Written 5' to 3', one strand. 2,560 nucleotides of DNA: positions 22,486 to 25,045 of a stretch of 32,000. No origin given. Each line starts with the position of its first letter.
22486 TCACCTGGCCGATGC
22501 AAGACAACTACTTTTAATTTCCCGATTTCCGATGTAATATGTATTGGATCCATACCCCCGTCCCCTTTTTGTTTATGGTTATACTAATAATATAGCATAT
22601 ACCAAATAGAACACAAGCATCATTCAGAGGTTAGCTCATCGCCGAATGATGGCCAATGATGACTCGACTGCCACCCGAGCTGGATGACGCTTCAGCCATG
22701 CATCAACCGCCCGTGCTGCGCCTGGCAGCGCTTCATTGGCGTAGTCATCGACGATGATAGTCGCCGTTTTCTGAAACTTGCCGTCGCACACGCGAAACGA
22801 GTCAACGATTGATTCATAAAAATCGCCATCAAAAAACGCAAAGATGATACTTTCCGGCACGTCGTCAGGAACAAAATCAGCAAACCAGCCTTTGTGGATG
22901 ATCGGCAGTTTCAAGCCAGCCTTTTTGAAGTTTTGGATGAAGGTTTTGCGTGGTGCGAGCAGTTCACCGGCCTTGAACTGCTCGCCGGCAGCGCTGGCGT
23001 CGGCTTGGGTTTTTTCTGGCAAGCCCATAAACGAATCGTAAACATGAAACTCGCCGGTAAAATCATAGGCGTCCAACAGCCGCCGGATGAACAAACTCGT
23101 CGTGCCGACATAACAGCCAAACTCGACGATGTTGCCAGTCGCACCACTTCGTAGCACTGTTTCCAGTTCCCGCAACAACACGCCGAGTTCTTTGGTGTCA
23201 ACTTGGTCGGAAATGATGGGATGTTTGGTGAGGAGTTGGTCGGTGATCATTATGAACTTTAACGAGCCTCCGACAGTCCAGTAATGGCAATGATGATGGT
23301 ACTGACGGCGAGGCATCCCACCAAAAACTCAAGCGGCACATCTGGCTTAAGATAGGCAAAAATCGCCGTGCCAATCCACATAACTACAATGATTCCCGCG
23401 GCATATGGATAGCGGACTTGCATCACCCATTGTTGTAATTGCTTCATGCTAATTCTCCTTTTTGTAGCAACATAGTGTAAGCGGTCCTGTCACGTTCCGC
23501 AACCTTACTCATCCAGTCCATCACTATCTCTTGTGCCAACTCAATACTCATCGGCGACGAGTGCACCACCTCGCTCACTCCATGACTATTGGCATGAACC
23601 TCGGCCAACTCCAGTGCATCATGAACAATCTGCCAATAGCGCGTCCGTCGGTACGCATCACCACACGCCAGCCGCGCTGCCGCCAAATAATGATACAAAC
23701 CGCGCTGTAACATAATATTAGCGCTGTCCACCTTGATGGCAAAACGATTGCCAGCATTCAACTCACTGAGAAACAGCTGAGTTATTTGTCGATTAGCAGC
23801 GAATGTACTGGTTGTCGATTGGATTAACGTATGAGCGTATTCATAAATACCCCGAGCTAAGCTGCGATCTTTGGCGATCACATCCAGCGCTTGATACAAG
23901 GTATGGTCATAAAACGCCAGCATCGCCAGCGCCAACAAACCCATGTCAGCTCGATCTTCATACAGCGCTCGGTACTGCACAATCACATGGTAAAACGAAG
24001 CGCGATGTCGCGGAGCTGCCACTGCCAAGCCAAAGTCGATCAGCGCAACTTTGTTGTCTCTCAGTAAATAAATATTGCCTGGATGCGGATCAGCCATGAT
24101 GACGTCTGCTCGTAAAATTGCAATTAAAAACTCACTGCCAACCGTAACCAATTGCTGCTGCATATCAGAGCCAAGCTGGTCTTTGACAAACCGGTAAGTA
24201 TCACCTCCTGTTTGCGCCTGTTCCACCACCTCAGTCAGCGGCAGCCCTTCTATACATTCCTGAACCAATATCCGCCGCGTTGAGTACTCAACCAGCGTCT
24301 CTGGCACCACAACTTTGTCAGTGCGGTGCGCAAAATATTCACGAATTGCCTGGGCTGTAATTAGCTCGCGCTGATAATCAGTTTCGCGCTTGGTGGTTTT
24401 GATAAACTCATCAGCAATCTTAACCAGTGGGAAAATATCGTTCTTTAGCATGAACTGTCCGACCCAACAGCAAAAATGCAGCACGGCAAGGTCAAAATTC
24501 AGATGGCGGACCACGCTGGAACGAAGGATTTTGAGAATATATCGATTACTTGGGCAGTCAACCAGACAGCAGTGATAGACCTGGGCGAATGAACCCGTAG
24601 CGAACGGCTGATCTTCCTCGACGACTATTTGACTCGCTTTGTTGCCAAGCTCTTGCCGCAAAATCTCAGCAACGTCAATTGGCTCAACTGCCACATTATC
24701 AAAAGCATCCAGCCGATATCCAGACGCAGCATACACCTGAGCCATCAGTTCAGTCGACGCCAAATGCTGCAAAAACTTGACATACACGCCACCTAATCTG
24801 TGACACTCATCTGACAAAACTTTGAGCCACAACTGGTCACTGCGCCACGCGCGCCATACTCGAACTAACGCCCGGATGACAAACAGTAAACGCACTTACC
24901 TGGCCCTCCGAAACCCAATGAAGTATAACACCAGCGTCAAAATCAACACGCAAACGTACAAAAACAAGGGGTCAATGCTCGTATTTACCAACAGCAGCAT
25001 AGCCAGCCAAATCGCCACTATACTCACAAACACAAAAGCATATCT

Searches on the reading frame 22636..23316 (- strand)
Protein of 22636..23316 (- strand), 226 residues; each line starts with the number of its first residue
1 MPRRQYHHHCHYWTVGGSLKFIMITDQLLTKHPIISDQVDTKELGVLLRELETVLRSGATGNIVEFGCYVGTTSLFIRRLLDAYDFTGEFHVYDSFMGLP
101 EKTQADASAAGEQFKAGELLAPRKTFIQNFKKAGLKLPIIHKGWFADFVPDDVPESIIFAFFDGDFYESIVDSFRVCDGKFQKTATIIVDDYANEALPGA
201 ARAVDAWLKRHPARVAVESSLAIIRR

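Call 80: search_protein_families(library=pfam, proteins=[window:22636-23316:-], max_evalue=0.01)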
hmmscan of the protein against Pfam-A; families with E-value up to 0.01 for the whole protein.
window:22636-23316:- (226 aa): 2 families
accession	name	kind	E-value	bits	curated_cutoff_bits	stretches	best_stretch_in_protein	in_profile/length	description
PF05711.17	TylF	-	3.5e-21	76.1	23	1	46-211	78-246/264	Macrocin-O-methyltransferase (TylF)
PF13578.12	Methyltransf_24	-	5.6e-05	24.4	26.3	1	64-192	1-105/105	Methyltransferase domain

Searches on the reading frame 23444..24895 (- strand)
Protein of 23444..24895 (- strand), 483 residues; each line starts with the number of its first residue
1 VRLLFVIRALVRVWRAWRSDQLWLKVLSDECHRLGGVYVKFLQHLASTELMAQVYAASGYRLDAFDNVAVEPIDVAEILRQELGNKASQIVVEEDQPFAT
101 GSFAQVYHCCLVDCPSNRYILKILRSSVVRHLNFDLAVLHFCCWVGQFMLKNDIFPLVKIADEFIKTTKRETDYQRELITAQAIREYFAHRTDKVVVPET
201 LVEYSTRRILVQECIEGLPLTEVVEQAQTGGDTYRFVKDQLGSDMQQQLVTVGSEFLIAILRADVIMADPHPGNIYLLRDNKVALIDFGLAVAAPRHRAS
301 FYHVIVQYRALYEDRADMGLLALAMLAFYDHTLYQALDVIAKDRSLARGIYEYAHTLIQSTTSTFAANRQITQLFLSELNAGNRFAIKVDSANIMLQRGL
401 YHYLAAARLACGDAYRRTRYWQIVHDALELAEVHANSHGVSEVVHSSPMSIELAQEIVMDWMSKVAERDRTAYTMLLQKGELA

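Call 14: find_related_loci(query=window:23444-24895:-, collection=genome_contigs, flank=10000)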
Query window:23444-24895:- (483 aa) in genome_contigs; peptide patterns used: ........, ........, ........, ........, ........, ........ (x = any residue, [..] = any of these).
105 stretches matched a pattern; 41 encode a relative of the query (tblastn E <= 1e-3); 35 distinct loci.
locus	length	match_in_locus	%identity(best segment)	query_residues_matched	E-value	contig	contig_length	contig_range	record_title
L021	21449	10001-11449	97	1-483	0e+0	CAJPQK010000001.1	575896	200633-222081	Candidatus Saccharibacteria bacterium isolate SRR9217428-mag-bin.30 genome assembly, contig: SRR9217428-mag-bin.30_1, wh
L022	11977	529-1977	89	1-483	0e+0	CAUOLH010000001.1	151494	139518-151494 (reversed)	MAG TPA_asm: uncultured Candidatus Saccharibacteria bacterium isolate SRR11085304_bin.17_MetaWRAP_v1.3_MAG genome assemb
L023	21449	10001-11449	88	1-483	0e+0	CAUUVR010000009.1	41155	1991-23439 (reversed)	MAG TPA_asm: uncultured Candidatus Saccharibacteria bacterium isolate SRR23388465_bin.3_MetaWRAP_v1.3_MAG genome assembl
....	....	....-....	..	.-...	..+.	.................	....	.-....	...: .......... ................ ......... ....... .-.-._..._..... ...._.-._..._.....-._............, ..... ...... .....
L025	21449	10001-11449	88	1-483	0e+0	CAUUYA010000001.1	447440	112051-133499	MAG TPA_asm: uncultured Candidatus Saccharibacteria bacterium isolate SRR23388468_bin.28_MetaWRAP_v1.3_MAG genome assemb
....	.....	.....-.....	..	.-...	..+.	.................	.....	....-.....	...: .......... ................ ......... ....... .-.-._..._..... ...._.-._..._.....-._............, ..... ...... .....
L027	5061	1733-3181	88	1-483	0e+0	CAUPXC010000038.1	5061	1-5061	MAG TPA_asm: uncultured Candidatus Saccharibacteria bacterium isolate ERR9968836_bin.17_MetaWRAP_v1.3_MAG genome assembl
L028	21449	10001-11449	88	1-483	0e+0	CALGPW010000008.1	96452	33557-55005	MAG TPA_asm: uncultured Candidatus Saccharibacteria bacterium isolate SRR9217400_bin.18_CONCOCT_v1.1_MAG genome assembly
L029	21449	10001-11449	87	1-483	0e+0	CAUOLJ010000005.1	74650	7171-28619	MAG TPA_asm: uncultured Candidatus Saccharibacteria bacterium isolate SRR11085312_bin.4_MetaWRAP_v1.3_MAG genome assembl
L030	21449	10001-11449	88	1-483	0e+0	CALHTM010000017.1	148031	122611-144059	MAG TPA_asm: uncultured Candidatus Saccharibacteria bacterium isolate ERR589708_bin.73_CONCOCT_v1.1_MAG genome assembly,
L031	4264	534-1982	88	1-483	0e+0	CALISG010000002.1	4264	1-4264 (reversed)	MAG TPA_asm: uncultured Candidatus Saccharibacteria bacterium isolate ERR589476_bin.50_CONCOCT_v1.1_MAG genome assembly,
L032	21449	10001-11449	87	1-483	0e+0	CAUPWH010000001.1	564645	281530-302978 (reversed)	MAG TPA_asm: uncultured Candidatus Saccharibacteria bacterium isolate ERR9968949_bin.21_MetaWRAP_v1.3_MAG genome assembl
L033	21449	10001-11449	87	1-483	0e+0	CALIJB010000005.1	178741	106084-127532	MAG TPA_asm: uncultured Candidatus Saccharibacteria bacterium isolate ERR589623_bin.75_CONCOCT_v1.1_MAG genome assembly,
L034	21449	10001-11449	87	1-483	0e+0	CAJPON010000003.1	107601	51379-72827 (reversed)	Candidatus Saccharibacteria bacterium isolate SRR9217414-mag-bin.22 genome assembly, contig: SRR9217414-mag-bin.22_26, w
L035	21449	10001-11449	87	1-483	0e+0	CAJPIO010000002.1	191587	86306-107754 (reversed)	Candidatus Saccharibacteria bacterium isolate ERZ1644999-mag-bin.1 genome assembly, contig: ERZ1644999-mag-bin.2, whole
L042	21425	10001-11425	88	9-483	0e+0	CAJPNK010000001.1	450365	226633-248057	Candidatus Saccharibacteria bacterium isolate SRR9217394-mag-bin.2 genome assembly, contig: SRR9217394-mag-bin.2_1, whol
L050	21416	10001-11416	87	12-483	0e+0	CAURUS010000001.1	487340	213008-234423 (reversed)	MAG TPA_asm: uncultured Candidatus Saccharibacteria bacterium isolate ERR9969242_bin.22_MetaWRAP_v1.3_MAG genome assembl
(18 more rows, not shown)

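Call 18: search_protein_families(library=pfam, proteins=[L023:8362-9204:+, L029:5094-9095:-, L030:5299-7581:-, L030:7585-8625:-, L033:2237-4924:+, L033:4921-6894:+, L033:6887-8044:+, L033:8130-9167:+, L042:7898-9169:+, L050:7935-8522:+], max_evalue=0.001)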
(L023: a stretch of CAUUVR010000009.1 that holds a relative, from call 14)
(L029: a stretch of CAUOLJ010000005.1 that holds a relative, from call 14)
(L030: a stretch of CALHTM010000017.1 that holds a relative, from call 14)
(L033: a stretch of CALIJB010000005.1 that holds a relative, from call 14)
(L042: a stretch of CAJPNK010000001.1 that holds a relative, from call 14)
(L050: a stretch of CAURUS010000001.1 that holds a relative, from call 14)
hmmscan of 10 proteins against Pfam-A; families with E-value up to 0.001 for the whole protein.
L023:8362-9204:+ (280 aa): 1 family
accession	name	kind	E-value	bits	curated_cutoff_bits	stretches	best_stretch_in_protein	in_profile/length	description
PF00795.27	CN_hydrolase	-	7.5e-43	147.1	23.2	1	8-262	1-249/256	Carbon-nitrogen hydrolase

L029:5094-9095:- (1333 aa): 1 family
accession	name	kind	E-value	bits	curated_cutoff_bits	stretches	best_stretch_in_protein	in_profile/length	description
PF05729.18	NACHT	-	1.4e-06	28.7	26.7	1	177-311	3-152/167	NACHT domain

L030:5299-7581:- (760 aa): 1 family
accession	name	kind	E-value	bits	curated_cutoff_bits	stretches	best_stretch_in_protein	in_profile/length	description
PF00082.27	Peptidase_S8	-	6.1e-36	124.6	21.8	1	286-546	3-279/288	Subtilase family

L030:7585-8625:- (346 aa): 2 families
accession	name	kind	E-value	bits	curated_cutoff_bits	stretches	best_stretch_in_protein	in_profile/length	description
PF00004.35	AAA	-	2.8e-24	86.5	21.2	1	107-235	2-130/131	ATPase family associated with various cellular activities (AAA)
PF07728.20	AAA_5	-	1.1e-05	25.9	22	1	106-228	2-139/139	AAA domain (dynein-related subfamily)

L033:2237-4924:+ (895 aa): 7 families
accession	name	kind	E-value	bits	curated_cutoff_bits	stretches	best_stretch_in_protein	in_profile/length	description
PF20473.4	MmeI_Mtase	-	1.2e-101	339.7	27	1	331-589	5-258/259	MmeI, DNA-methyltransferase domain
PF20466.3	MmeI_TRD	-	1.6e-78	263.2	27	1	609-810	3-206/207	MmeI, target recognition domain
PF20467.3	MmeI_C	-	2.4e-23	82.6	27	1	813-890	3-80/83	MmeI, C-terminal domain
PF20464.3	MmeI_N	-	5.3e-22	79.4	27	1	22-163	19-179/181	MmeI, N-terminal domain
PF20465.4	MmeI_hel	-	6.9e-22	78.4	27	1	175-250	1-75/75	MmeI, helicase spacer domain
PF07669.17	Eco57I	-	5.4e-14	53.1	25.3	1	397-534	1-140/171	Eco57I restriction-modification methylase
PF02384.22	N6_Mtase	-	1.9e-06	27.9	20.4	1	346-532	47-187/311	N-6 DNA Methylase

L033:4921-6894:+ (657 aa): 3 families
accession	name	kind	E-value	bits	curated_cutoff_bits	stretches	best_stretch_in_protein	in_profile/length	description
PF00270.35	DEAD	-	2.3e-07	31.2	26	1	31-194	2-157/167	DEAD/DEAH box helicase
PF04851.21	ResIII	-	0.00014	22.2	22.5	1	29-173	4-141/164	Type III restriction enzyme, res subunit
PF00271.37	Helicase_C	-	0.00016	22.3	23.5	1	310-384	40-108/110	Helicase conserved C-terminal domain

L033:6887-8044:+ (385 aa): 2 families
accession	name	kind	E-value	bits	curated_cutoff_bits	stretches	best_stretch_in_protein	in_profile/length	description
PF13455.12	MUG113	-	7.2e-16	59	22.3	1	275-362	1-72/73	Meiotically up-regulated gene 113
PF10544.15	T5orf172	-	5e-14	53.1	20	1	254-363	1-100/101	T5orf172 domain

L033:8130-9167:+ (345 aa): 1 family
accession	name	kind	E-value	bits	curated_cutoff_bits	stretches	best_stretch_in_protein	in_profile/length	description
PF00145.23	DNA_methylase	-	2e-61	208.7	22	1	6-336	3-323/324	C-5 cytosine-specific DNA methylase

L042:7898-9169:+ (423 aa): 1 family
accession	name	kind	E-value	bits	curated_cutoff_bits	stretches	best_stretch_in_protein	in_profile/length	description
PF14022.11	DUF4238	-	1.2e-12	48.3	27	2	167-292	185-280/281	Protein of unknown function (DUF4238)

L050:7935-8522:+ (195 aa): 0 families

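Call 19: search_protein_families(library=padloc, proteins=[L023:8362-9204:+, L029:5094-9095:-, L030:5299-7581:-, L030:7585-8625:-, L033:2237-4924:+, L033:4921-6894:+, L033:6887-8044:+, L033:8130-9167:+, L042:7898-9169:+, L050:8525-9061:+], max_evalue=0.001)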
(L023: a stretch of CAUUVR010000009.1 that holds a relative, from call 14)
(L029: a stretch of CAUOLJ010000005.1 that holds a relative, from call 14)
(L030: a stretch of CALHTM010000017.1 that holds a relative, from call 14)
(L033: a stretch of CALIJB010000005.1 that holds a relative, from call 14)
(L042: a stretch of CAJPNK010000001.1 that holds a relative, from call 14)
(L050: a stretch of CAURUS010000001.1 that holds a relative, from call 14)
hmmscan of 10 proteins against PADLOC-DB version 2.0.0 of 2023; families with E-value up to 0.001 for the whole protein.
L023:8362-9204:+ (280 aa): 0 families

L029:5094-9095:- (1333 aa): 6 families
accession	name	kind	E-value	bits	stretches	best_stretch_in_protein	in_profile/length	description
PDLC02164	Avs2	-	1.1e-249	830.1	1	3-1328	171-1492/1504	-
PDLC02162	Avs2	-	2.9e-188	626.6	2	10-871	175-1021/1379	-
PDLC02165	Avs2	-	1.2e-177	591.2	1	3-1321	38-1363/1375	-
PDLC02163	Avs2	-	9.4e-174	578.3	1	5-1323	237-1565/1576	-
PDLC02161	Avs2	-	4.4e-122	407.1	1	9-1321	175-1475/1499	-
PDLC02166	Avs2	-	1.8e-92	308.7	1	9-1300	180-1445/1498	-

L030:5299-7581:- (760 aa): 8 families
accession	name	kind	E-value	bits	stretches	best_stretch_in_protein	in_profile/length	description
PDLC02197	IetS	-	4e-61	205.3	1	265-748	237-748/749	-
PDLC02201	IetS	-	2.2e-47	159.8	1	270-645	238-637/781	-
PDLC02199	IetS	-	6e-40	135.2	1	269-747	298-820/826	-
PDLC02200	IetS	-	1.9e-24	83.9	1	284-747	267-774/780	-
PDLC04233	IetS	-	7.8e-13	45.4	0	377-427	411-461/855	-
PDLC03014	subtilase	-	8.5e-08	30.1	1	307-519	186-357/391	-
PDLC02198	IetS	-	3e-05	20.2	0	320-424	288-398/795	-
PDLC04234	IetS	-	0.00039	16.8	0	377-428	413-464/656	-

L030:7585-8625:- (346 aa): 9 families
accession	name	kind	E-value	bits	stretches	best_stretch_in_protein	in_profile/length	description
PDLC02196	IetA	-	1.1e-41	141.5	1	104-344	123-368/374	-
PDLC04232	IetA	-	1.5e-28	98.1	1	104-263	117-272/330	-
PDLC02195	IetA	-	6.4e-28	96.1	1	105-286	139-312/395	-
PDLC04231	IetA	-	3e-18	64.5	1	104-249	118-259/262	-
PDLC00915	TRIP13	-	2.9e-15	54.5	1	107-260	67-234/302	TRIP13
PDLC00914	TRIP13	-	1.4e-13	49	1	106-253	74-234/302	TRIP13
PDLC03838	DolB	-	8e-10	36.5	1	213-275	275-347/375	-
PDLC04140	mad8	-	0.00068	17.2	0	107-129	31-53/314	mads_8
PDLC04606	PDC-M37B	-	0.00098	16.4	0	93-259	165-342/390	-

L033:2237-4924:+ (895 aa): 33 families (the best 25 are shown)
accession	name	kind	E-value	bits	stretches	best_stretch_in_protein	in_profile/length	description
PDLC03598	REase_MTase_IIG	-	7.1e-300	995.1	1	8-892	15-911/912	Type IIG restriction enzyme-methyltransferase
PDLC03627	REase_MTase_IIG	-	7.9e-70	233.8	2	152-449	211-508/1136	Type IIG restriction enzyme-methyltransferase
PDLC03599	REase_MTase_IIG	-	6.1e-69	230.9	2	94-683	102-691/959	Type IIG restriction enzyme-methyltransferase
PDLC02643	DrmMI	-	1.1e-34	117.6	2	470-866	872-1271/1347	DrmMI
PDLC04134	mad2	-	2.2e-19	67.7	1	93-581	83-446/492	mads_2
PDLC02644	DrmMI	-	7.9e-16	55.1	2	470-729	385-624/988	DrmMI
PDLC02646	DrmMI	-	3.8e-12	43.1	1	470-813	286-639/792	DrmMI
PDLC02639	DrmMI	-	2.8e-10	37.1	2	343-428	283-372/803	DrmMI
PDLC02525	PglX|PglXI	-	3e-10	37.4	1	344-429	282-358/607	PglX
PDLC02521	PglX|PglXI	-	8.6e-10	35.2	1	332-442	294-394/1174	PglX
PDLC03609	REase_MTase_IIG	-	2.9e-09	33.3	1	334-536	424-623/1066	Type IIG restriction enzyme-methyltransferase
PDLC03612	REase_MTase_IIG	-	3.7e-09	33.3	1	320-367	484-530/1247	Type IIG restriction enzyme-methyltransferase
PDLC03600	REase_MTase_IIG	-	7.7e-09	32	1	346-443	301-388/1205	Type IIG restriction enzyme-methyltransferase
PDLC02523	PglX|PglXI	-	5.4e-08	29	1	342-423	327-409/1428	PglX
PDLC03604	REase_MTase_IIG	-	2.5e-07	27.1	1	343-478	386-546/1011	Type IIG restriction enzyme-methyltransferase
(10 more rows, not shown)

L033:4921-6894:+ (657 aa): 4 families
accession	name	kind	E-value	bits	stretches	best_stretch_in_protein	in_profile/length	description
PDLC02707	PbeA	-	4.6e-10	36.7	1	271-417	504-649/672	PbeA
PDLC02705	PbeA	-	4.4e-05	19.8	1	339-405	574-640/691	PbeA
PDLC02704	PbeA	-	0.00013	18.6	1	318-410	570-656/682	PbeA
PDLC02706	PbeA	-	0.00033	17.4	0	338-413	612-687/722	PbeA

L033:6887-8044:+ (385 aa): 1 family
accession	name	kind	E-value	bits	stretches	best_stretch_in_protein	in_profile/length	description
PDLC05041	PDC-S57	-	3.2e-06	24.9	1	253-332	5-73/212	-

L033:8130-9167:+ (345 aa): 61 families (the best 25 are shown)
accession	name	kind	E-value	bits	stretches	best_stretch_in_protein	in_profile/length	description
PDLC03378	MTase_II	-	1.1e-88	295.9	1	4-341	3-332/344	Type II methyltransferase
PDLC00033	DruM2|DruM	-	8.4e-87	289.8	1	5-337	23-362/368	DNA cytosine methylase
PDLC03234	MTase_II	-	6.7e-80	267.1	2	2-201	3-204/375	Type II methyltransferase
PDLC03326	MTase_II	-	3.7e-71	238.5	2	1-217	2-233/412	Type II methyltransferase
PDLC03237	MTase_II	-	4.1e-62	208.4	2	2-183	792-979/1036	Type II methyltransferase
PDLC03272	MTase_II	-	3.4e-53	179.3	1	1-341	72-392/407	Type II methyltransferase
PDLC00026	DruM2|DruM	-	2.4e-50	170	1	2-340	3-319/336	DNA cytosine methylase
PDLC02651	DrmMII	-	3.4e-49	165.7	1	3-342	2-360/371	DrmMII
PDLC03225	MTase_II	-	4.4e-44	149.2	3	5-131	9-142/615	Type II methyltransferase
PDLC02650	DrmMII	-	1e-43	147.9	2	1-133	6-141/435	DrmMII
PDLC02649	DrmMII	-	3.3e-42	142.9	3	48-200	88-248/422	DrmMII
PDLC03270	MTase_II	-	2.7e-40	136.4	2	6-195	3-187/309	Type II methyltransferase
PDLC02648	DrmMII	-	3.1e-38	129.8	2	3-181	21-234/468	DrmMII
PDLC03307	MTase_II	-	1.7e-37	127.6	3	5-130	2-116/382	Type II methyltransferase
PDLC02656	DrmMII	-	7.8e-37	125.2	2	1-201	2-234/491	DrmMII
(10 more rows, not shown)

L042:7898-9169:+ (423 aa): 0 families

L050:8525-9061:+ (178 aa): 0 families

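Call 57: find_encoding_contigs(protein=window:23444-24895:-, flank=10000, max_places=10)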
Protein window:23444-24895:- (483 aa): 1 contig read that carries it; 1 place shown.
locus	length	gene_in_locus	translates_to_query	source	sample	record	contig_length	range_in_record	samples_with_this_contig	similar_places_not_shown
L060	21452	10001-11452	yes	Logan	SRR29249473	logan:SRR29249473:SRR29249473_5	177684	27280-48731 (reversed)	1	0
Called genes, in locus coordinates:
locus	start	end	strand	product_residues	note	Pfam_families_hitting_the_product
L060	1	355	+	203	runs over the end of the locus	-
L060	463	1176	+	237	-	-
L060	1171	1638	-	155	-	PF00293:NUDIX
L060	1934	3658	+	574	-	PF00664:ABC_membrane, PF00005:ABC_tran, PF02463:SMC_N (faint)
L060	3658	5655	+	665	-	PF00664:ABC_membrane, PF00005:ABC_tran, PF02463:SMC_N (faint)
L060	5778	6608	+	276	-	PF08878:HamA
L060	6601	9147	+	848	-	PF04851:ResIII (weak), PF00270:DEAD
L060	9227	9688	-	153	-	PF01161:PBP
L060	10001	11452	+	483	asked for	PF03109:ABC1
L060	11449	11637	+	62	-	-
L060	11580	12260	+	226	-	PF05711:TylF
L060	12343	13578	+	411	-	PF02274:ADI, PF19420:DDAH_eukar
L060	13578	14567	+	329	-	PF02729:OTCace_N, PF00185:OTCace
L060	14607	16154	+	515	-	PF03606:DcuC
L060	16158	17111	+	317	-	PF00696:AA_kinase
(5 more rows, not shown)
